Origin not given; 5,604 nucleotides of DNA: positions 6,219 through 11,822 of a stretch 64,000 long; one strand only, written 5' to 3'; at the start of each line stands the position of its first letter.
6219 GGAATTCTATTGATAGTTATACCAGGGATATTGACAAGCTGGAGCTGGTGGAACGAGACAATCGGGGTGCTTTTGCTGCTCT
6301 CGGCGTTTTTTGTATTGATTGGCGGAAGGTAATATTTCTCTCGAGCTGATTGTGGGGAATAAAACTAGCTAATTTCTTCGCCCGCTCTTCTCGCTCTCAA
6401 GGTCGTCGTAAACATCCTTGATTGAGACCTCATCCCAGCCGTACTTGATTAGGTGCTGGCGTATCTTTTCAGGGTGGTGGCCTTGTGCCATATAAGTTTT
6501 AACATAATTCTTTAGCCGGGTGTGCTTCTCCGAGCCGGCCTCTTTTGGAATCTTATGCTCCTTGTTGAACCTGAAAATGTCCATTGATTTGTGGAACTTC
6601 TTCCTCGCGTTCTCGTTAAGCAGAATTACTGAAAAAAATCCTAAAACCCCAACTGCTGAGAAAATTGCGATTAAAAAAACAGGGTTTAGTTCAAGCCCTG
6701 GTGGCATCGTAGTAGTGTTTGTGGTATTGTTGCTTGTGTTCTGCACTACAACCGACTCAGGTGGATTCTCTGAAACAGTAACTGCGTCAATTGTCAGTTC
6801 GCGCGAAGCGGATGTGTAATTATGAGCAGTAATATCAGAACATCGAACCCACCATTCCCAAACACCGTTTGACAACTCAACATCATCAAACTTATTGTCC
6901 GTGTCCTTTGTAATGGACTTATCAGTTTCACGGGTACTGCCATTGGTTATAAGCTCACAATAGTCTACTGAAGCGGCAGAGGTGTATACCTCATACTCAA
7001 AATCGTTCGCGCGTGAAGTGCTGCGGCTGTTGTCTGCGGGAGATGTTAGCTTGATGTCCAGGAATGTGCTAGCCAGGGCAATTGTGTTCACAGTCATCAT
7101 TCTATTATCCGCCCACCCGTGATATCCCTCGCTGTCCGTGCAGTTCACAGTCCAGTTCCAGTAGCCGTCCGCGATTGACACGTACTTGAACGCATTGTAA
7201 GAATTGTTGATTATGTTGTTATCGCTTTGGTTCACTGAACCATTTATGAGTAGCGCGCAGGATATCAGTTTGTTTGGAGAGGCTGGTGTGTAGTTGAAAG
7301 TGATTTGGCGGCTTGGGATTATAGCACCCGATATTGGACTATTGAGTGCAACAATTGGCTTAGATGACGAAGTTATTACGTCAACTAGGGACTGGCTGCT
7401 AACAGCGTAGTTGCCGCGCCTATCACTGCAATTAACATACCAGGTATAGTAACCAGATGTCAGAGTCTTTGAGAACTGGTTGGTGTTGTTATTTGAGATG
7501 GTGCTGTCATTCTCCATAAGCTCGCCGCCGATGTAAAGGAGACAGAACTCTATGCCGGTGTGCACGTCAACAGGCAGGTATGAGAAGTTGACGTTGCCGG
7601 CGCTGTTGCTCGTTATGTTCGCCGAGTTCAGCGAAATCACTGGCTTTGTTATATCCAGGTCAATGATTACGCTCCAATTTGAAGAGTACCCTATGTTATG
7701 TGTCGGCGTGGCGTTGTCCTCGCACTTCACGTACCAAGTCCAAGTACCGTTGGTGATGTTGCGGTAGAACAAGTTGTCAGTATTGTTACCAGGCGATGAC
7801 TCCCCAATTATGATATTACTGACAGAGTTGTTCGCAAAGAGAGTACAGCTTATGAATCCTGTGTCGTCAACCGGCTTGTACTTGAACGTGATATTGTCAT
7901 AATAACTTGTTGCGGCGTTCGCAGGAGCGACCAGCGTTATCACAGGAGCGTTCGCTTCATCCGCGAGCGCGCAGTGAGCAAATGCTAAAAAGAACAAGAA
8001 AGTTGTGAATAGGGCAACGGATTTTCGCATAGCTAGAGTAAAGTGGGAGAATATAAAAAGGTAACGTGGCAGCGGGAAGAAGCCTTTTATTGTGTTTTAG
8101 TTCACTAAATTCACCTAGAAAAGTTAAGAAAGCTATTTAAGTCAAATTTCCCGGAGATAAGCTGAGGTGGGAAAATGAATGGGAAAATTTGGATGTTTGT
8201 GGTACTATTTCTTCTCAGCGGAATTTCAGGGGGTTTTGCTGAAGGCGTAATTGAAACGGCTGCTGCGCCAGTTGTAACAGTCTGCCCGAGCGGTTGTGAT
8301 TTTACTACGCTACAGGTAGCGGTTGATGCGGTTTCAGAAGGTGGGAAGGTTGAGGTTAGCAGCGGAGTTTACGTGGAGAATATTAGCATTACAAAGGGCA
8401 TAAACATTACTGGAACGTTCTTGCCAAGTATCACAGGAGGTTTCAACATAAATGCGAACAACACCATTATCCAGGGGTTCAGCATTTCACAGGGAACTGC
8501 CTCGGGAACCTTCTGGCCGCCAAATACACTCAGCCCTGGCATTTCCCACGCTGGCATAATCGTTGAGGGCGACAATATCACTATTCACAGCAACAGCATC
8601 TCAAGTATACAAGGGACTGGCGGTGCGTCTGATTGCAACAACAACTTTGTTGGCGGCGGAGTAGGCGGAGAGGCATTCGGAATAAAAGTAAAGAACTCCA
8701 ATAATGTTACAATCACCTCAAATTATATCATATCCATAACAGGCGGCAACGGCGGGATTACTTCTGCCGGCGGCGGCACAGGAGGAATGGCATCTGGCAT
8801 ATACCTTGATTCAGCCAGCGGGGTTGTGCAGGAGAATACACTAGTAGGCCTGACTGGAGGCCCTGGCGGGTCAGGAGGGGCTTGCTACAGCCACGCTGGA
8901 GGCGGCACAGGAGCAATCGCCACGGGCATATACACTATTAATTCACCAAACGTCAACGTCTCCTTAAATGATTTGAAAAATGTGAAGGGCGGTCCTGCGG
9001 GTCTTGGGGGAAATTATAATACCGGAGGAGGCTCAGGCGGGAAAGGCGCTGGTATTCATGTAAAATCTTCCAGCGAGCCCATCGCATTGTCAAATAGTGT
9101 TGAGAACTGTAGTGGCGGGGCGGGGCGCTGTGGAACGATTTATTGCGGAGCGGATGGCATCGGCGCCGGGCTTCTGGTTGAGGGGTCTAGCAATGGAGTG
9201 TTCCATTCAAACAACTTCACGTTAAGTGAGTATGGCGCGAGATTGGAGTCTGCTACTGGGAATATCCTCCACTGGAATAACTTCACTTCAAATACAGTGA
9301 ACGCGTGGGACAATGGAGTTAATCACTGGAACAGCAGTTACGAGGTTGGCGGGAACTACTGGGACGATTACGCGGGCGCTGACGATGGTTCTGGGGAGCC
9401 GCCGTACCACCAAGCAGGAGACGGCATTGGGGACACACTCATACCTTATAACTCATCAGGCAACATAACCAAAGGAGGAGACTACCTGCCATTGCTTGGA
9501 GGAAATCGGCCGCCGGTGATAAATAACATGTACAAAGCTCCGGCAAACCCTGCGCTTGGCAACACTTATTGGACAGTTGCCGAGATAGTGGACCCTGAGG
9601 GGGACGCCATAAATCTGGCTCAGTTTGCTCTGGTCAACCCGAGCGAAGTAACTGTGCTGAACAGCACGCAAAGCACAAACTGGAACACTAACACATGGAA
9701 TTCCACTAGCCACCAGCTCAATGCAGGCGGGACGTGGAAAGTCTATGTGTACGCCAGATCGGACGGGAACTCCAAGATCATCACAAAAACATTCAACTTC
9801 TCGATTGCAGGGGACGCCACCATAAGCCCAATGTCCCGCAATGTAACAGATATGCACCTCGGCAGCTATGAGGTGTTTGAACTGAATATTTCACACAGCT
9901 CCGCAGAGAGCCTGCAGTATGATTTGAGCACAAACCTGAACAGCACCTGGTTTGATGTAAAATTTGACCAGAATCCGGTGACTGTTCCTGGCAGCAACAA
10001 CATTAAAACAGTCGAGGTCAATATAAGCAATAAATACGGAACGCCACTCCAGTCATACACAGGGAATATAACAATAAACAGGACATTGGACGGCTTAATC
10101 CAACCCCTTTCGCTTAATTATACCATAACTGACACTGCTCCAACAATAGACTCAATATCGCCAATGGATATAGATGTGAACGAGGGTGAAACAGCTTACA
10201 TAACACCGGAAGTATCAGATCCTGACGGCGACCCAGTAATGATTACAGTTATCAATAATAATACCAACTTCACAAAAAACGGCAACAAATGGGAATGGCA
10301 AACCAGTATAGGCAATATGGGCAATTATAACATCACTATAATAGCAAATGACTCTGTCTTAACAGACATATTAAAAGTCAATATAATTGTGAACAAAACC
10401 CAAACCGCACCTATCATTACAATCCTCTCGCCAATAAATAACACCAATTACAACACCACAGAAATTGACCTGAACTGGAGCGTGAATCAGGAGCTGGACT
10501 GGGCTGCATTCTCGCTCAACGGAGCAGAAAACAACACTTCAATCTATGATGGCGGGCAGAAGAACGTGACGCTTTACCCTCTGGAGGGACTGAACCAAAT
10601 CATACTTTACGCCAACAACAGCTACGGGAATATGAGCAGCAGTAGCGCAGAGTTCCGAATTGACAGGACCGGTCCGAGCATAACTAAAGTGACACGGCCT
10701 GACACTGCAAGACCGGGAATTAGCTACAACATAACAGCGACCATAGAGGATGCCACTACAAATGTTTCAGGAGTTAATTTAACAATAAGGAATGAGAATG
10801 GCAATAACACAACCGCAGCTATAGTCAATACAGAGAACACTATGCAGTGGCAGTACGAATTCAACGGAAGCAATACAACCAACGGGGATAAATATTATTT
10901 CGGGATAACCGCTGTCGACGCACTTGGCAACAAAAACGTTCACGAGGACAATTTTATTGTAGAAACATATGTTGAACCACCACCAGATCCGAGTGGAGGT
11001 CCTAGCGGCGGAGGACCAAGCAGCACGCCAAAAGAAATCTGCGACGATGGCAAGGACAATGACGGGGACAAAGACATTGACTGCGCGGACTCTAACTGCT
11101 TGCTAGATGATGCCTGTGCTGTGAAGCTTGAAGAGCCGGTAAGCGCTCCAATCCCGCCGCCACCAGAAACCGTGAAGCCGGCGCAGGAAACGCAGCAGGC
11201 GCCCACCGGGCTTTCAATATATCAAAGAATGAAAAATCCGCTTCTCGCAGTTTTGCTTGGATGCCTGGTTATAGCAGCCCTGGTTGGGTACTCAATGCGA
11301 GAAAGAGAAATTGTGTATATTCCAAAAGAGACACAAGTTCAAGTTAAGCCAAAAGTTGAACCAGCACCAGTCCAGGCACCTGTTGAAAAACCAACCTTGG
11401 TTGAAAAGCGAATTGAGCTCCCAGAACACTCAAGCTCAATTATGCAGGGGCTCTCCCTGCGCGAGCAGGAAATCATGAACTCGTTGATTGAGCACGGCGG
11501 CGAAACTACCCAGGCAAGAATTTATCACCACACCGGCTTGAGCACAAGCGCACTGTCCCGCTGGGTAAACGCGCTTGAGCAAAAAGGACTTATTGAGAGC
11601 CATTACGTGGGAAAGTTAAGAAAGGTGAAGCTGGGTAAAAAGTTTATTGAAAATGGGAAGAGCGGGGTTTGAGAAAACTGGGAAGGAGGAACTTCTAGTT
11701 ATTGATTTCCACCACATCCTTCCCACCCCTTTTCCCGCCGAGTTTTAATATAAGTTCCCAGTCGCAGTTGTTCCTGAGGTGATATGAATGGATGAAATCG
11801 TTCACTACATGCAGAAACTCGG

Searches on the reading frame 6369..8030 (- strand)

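Call 53: search_protein_families(library=pfam, proteins=[window:6369-8030:-], max_evalue=0.0001)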
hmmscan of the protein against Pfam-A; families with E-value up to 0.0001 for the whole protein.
window:6369-8030:- (553 aa): 1 family
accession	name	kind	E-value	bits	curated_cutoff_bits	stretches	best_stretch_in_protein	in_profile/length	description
PF19077.6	Big_13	-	3.8e-07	31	27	0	179-213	61-95/102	Bacterial Ig-like domain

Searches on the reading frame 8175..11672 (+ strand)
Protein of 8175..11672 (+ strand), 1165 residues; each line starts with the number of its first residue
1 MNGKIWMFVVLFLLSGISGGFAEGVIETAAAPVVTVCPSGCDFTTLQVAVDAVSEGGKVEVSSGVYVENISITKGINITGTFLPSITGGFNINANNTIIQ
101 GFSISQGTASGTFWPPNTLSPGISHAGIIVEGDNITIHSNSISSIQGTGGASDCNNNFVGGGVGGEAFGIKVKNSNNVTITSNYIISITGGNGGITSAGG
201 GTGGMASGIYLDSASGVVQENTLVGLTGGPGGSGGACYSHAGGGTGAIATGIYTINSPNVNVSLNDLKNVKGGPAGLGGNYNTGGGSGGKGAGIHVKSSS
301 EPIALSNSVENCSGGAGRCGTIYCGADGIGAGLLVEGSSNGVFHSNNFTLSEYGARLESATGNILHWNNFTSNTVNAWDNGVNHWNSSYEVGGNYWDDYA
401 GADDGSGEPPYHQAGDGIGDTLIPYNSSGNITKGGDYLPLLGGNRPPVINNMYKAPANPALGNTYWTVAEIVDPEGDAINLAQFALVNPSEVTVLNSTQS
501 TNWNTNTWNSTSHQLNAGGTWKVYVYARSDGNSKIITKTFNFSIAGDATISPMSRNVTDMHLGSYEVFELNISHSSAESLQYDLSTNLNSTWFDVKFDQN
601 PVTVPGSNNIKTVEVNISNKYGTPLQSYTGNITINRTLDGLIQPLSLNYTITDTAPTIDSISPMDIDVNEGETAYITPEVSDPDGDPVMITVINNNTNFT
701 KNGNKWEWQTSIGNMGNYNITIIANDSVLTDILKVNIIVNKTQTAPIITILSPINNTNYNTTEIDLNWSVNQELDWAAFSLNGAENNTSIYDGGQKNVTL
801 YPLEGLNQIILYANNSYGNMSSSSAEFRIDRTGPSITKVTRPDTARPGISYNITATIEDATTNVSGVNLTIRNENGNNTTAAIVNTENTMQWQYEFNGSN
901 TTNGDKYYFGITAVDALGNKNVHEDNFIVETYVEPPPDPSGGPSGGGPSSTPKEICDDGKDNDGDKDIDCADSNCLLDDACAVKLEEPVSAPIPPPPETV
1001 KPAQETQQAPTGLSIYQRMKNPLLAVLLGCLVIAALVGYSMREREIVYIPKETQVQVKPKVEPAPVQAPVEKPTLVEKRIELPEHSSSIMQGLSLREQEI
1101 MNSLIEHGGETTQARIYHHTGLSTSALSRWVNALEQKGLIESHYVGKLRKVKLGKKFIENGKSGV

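Call 53: search_protein_families(library=pfam, proteins=[window:8175-11672:+], max_evalue=0.0001)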
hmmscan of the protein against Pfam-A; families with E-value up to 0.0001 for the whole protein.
window:8175-11672:+ (1165 aa): 2 families
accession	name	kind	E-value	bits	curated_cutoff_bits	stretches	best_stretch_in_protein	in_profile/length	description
PF24034.1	DUF7343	-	2e-09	37.6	27.6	1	1097-1152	5-60/62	Domain of unknown function (DUF7343)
PF12802.13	MarR_2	-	4.7e-05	23.9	27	0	1092-1141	2-51/61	MarR family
